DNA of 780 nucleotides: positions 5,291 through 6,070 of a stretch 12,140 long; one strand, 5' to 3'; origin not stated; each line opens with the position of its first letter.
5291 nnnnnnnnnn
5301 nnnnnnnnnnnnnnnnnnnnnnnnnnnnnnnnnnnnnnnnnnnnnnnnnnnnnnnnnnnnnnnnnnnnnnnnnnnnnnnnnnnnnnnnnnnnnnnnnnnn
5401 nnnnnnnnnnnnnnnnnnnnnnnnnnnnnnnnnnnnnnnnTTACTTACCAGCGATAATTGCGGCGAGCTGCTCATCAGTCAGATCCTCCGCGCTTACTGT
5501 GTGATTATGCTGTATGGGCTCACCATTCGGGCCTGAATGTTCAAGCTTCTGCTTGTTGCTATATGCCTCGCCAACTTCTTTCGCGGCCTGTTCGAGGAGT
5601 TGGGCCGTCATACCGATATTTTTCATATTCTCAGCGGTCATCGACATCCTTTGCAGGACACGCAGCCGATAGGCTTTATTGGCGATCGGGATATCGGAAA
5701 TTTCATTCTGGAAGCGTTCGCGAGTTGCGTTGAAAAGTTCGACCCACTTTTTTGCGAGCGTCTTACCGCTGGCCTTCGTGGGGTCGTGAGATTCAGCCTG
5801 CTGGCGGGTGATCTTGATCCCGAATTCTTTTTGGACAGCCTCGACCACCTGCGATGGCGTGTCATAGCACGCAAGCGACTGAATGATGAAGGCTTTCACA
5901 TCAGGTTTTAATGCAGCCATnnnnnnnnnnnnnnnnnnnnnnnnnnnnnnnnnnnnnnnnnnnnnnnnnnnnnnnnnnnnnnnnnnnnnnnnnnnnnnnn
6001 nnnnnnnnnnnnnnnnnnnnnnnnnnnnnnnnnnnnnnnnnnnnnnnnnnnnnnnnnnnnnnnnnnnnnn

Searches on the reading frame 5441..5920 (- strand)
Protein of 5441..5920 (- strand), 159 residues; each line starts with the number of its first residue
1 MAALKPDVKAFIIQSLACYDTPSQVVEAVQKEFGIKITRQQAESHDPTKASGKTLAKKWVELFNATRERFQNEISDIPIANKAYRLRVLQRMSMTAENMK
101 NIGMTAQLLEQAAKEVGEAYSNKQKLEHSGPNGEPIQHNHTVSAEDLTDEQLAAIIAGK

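Call 3: search_protein_families(library=pfam, proteins=[window:5441-5920:-], max_evalue=0.01)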
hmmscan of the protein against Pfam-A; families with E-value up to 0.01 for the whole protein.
window:5441-5920:- (159 aa): 1 family
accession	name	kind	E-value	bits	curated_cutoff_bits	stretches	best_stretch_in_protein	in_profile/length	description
PF10045.14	DUF2280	-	4.8e-51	171.6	24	1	1-103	1-103/103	Uncharacterized conserved protein (DUF2280)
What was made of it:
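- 5441..5920 (-): DUF2280 protein, the probable small terminase and the constant partner of the PF18894 gene. Pfam DUF2280 at E 4.8e-51 (call 3).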

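Call 4: search_protein_families(library=phrogs, proteins=[window:5441-5920:-], max_evalue=0.001)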
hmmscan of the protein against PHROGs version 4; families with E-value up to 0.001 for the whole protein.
window:5441-5920:- (159 aa): 3 families
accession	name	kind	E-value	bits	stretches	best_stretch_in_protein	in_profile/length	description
phrog_546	-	unknown function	4.8e-68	229.2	1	1-145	1-143/162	-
phrog_35993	-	unknown function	8.9e-19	68.7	1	1-97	1-98/100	-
phrog_18741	-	unknown function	8.3e-12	46.3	1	72-141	3-70/100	-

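Call 5: search_protein_families(library=ncbifam, proteins=[window:5441-5920:-], max_evalue=0.01)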
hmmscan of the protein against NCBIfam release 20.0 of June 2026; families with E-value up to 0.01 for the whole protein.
window:5441-5920:- (159 aa): 0 families

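Call 41: search_dna_similar(query=window:5441-5920:-, collection=phages, mode=protein, max_rows=60, rows=spread)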
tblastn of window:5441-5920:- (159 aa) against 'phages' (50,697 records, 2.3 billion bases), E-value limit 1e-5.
Records with a match: 325; places in all: 326; records where one place covers at least 80% of the query: 310.
Best place of each record, by identity: 80-90% 2; 60-80% 60; <60% 263.
By first word of the organism name: Salinibacter 181; Acinetobacter 62; Pseudomonas 44; Klebsiella 9; Vibrio 8; Burkholderia 7; Pectobacterium 2; Salmonella 2; Cronobacter 2; Rhizobium 2; and 6 more.
By host as written in the record: Salinibacter ruber M8 181; Acinetobacter baumannii 22; - 20; Pseudomonas aeruginosa 16; Klebsiella pneumoniae 5; Pseudomonas aeruginosa PA14 5; Acinetobacter baumannii 703 5; Acinetobacter sp. 3; and 48 more.
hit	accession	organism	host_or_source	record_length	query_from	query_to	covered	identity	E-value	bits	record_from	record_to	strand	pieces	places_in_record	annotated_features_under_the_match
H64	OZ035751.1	Lambdavirus PDP110P1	-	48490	1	151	95%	78.1%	2e-73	243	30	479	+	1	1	record has no annotation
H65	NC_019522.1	Pectobacterium phage ZF40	Pectobacterium carotovorum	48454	1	153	96%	74.0%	1e-70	235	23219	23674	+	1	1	DUF2280 domain-containing protein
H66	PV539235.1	Klebsiella phage vB_Kpn_RAH1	Klebsiella pneumoniae KP26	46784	1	137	86%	73.0%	2e-65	221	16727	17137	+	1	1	hypothetical protein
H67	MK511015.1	Pseudomonas phage vB_Pae_BR313c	Pseudomonas aeruginosa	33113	1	136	86%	65.4%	2e-55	192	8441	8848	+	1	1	hypothetical protein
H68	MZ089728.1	Pseudomonas phage PSA04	wastewater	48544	1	136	86%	65.4%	2e-55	192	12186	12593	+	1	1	hypothetical protein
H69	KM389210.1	Pseudomonas phage DO4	-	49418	1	136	86%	65.4%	2e-55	192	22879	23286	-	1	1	record has no annotation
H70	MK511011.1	Pseudomonas phage vB_Pae_CF213a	Pseudomonas aeruginosa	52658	1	136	86%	65.4%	2e-55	192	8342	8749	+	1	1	hypothetical protein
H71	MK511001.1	Pseudomonas phage vB_Pae_CF23a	Pseudomonas aeruginosa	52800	1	136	86%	65.4%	2e-55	192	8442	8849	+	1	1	hypothetical protein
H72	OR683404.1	Pseudomonas phage Haboob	Pseudomonas aeruginosa 382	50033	1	136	86%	63.2%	2e-53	186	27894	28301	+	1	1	hypothetical protein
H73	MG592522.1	Vibrio phage 1.154.O._10N.222.52.B12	Vibrio sp.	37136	1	132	83%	62.4%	3e-48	171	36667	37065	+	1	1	protein of unknown function DUF2280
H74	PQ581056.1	Vibrio phage vB_VpM-PP270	Vibrio parahaemolyticus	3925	1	132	83%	60.1%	5e-47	168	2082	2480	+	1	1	hypothetical protein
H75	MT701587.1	Burkholderia phage Magia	Burkholderia cenocepacia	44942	1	156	98%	48.7%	4e-39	145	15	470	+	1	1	terminase small subunit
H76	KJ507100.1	Pseudomonas phage phiPSA1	Pseudomonas syringae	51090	1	124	78%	61.3%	3e-48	171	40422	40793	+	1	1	none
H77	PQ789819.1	Burkholderia phage vB_E192a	Burkholderia sp.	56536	1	146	92%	51.4%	6e-42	153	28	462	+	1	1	terminase small subunit | terminase large subunit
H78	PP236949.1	Acinetobacter phage vB_AbaS_SA1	Acinetobacter baumannii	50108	1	145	91%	51.7%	3e-40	149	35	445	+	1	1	terminase small subunit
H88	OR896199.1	Salinibacter phage 1_25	Salinibacter ruber M8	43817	1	158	99%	36.1%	1e-20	93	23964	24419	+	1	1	1_25_42: hypothetical protein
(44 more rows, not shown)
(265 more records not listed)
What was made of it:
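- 5441..5920 (-): It is annotated 'terminase small subunit' in phages Magia, vB_E192a and SA1 (call 41).
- On Small terminase (for the neighbour at 5441-5920, on which the interpretation depends): Some phage records call it 'terminase small subunit' (call 41).
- Checked: Depositors of some phages call DUF2280 proteins 'terminase small subunit' (call 41).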

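Call 43: get_annotated_region(hit=H88, flank=4000)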
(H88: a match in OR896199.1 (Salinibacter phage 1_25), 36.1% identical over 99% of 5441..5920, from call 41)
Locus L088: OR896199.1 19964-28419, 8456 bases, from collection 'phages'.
description: Salinibacter phage 1_25, partial genome.
organism: Salinibacter phage 1_25 (NCBI taxid 3113442)
taxonomy: Viruses
host: Salinibacter ruber M8; source: hypersaline water samples from Es Trenc saltern; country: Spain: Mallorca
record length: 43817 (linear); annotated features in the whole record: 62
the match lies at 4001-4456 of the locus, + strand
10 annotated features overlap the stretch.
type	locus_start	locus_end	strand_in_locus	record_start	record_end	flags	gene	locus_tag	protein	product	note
CDS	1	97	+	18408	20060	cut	1_25_36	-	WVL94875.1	hypothetical protein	-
CDS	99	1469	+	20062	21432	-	1_25_37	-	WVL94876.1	hypothetical protein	-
CDS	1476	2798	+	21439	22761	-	1_25_38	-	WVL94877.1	hypothetical protein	-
CDS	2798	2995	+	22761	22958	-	1_25_39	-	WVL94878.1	hypothetical protein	-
CDS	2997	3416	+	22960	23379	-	1_25_40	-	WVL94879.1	hypothetical protein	-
CDS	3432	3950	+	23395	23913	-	1_25_41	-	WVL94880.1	hypothetical protein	-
CDS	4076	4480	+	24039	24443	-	1_25_42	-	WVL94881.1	hypothetical protein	-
CDS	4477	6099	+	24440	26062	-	1_25_43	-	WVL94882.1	hypothetical protein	-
CDS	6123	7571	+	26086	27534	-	1_25_44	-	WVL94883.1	hypothetical protein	-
CDS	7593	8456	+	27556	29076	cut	1_25_45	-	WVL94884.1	hypothetical protein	-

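Call 45: search_protein_families(library=pfam, proteins=[L088:3432-3950:+, L088:2997-3416:+, L088:4076-4480:+, L088:4477-6099:+, L088:1476-2798:+, L088:99-1469:+], max_evalue=0.01)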
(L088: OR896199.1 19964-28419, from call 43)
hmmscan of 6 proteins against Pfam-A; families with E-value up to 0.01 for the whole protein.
L088:3432-3950:+ (172 aa): 0 families

L088:2997-3416:+ (139 aa): 0 families

L088:4076-4480:+ (134 aa): 1 family
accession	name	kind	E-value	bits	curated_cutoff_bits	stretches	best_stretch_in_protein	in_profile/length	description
PF10045.14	DUF2280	-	1.5e-16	60.9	24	1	2-74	27-101/103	Uncharacterized conserved protein (DUF2280)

L088:4477-6099:+ (540 aa): 0 families

L088:1476-2798:+ (440 aa): 0 families

L088:99-1469:+ (456 aa): 0 families

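Call 64: search_protein_families(library=padloc, proteins=[window:5441-5920:-], max_evalue=0.01)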
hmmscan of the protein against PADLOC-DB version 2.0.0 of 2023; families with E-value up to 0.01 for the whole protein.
window:5441-5920:- (159 aa): 0 families

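Call 80: search_solved_structures(query=window:5441-5920:-, max_evalue=10, show_alignments=2)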
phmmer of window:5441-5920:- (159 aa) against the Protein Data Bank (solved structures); distinct sequences matched with E-value up to 10: 0.
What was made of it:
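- On Small terminase (for the neighbour at 5441-5920, on which the interpretation depends): There is no solved relative (call 80), and no structure or DNA-binding test was done.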
